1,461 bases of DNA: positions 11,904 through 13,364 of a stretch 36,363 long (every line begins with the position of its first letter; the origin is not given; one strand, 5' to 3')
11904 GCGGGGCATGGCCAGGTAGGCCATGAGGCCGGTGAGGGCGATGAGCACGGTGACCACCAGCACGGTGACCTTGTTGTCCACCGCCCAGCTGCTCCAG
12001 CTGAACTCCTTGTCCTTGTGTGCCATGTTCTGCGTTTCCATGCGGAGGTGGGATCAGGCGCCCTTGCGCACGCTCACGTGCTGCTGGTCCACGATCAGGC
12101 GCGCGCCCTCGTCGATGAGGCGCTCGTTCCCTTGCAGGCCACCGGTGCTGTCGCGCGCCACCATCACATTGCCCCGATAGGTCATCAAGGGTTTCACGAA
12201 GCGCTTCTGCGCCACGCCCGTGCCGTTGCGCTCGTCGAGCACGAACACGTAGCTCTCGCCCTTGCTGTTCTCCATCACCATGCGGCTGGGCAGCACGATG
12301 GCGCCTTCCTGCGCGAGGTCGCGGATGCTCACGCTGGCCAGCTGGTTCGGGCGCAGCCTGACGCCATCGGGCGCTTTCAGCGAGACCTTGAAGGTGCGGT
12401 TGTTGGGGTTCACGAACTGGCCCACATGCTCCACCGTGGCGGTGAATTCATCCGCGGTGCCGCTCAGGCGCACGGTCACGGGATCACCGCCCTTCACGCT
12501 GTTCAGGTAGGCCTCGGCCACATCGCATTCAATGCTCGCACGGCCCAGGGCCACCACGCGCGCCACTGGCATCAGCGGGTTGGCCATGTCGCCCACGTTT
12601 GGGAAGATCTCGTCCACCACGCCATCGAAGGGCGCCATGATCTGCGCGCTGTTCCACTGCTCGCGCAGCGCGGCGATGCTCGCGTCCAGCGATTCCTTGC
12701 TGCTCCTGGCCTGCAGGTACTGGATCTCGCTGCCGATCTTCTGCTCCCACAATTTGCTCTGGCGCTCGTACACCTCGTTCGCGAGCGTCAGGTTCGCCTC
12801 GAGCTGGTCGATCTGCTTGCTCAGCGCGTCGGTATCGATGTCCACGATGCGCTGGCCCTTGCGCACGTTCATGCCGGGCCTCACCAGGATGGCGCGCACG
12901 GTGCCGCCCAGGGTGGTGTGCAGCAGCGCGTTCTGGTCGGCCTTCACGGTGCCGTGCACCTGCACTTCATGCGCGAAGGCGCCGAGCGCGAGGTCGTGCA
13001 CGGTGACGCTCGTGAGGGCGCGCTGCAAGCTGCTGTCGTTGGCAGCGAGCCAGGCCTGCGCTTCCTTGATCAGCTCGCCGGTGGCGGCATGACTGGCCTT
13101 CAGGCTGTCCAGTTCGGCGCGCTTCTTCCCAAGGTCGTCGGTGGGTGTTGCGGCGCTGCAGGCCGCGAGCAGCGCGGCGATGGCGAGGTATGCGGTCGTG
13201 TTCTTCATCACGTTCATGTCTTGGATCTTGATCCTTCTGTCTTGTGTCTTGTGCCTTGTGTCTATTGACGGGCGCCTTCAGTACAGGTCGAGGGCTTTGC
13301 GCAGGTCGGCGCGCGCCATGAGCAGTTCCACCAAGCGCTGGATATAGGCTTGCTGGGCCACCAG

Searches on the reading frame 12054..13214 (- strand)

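Call 86: search_protein_families(library=pfam, proteins=[window:12054-13214:-], max_evalue=0.00001)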
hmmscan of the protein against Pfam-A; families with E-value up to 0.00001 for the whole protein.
window:12054-13214:- (386 aa): 2 families
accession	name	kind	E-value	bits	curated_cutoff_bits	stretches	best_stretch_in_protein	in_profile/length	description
PF16576.10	HlyD_D23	-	9.2e-22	77.8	30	1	80-293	2-214/214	Barrel-sandwich domain of CusB or HlyD membrane-fusion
PF13437.12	HlyD_3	-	8.5e-14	52.6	22.2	1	192-286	2-102/106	HlyD family secretion protein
